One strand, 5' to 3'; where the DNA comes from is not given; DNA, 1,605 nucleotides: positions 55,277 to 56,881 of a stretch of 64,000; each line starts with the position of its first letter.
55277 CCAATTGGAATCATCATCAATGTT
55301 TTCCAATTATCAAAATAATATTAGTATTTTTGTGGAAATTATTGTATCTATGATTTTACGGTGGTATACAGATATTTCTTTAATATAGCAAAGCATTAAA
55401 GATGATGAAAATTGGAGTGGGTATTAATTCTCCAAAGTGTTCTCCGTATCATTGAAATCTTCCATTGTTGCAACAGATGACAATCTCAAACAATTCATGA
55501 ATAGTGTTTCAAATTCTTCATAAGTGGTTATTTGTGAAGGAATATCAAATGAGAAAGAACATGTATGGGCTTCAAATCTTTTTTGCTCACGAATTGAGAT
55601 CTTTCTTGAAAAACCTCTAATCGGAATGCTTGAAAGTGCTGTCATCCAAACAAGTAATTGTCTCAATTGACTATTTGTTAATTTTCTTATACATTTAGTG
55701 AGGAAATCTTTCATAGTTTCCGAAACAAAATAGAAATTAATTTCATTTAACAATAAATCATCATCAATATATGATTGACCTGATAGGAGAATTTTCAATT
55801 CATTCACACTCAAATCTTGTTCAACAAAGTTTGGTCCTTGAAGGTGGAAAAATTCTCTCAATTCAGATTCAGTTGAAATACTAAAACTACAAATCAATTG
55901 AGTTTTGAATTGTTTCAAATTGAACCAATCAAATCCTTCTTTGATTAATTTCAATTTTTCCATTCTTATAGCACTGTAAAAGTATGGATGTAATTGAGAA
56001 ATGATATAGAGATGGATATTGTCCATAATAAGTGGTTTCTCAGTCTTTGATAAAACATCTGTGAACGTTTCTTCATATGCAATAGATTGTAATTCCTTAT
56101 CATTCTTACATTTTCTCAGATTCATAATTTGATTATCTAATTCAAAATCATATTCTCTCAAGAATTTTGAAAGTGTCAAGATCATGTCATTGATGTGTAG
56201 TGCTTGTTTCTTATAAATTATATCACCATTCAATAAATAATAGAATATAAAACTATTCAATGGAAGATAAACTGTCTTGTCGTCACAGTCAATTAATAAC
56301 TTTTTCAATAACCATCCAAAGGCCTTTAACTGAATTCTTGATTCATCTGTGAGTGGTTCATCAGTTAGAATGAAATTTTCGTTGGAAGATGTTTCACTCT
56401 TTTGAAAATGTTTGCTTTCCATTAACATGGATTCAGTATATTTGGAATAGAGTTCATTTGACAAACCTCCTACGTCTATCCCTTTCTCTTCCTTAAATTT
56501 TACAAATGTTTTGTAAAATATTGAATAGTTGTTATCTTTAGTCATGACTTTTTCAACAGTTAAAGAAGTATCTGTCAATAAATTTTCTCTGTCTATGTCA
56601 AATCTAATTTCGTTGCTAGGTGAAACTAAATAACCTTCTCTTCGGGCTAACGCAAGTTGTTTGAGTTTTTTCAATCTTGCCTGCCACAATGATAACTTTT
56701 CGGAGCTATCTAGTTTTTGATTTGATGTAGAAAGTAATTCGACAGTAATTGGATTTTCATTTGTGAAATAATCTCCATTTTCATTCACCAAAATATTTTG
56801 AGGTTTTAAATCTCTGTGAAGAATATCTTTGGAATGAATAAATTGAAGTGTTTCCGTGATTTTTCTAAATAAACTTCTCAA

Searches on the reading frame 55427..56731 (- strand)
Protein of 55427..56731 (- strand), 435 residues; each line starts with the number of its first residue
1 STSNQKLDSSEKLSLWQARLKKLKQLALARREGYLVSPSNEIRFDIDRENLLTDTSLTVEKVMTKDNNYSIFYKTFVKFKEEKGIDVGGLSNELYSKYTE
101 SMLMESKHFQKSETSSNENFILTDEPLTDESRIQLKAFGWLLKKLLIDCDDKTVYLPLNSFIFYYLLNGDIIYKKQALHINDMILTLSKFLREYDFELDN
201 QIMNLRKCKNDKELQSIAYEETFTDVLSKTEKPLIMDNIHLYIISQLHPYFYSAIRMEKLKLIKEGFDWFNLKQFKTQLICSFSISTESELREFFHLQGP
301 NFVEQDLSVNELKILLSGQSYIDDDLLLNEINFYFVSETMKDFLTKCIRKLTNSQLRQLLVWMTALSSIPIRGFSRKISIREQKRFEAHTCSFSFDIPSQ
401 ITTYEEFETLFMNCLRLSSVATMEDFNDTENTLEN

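Call 41: find_homologous_proteins(query=window:55427-56731:-, max_evalue=0.001)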
Query seq(435 aa): 6433 candidates shared short words with the query, none scored E <= 0.001.
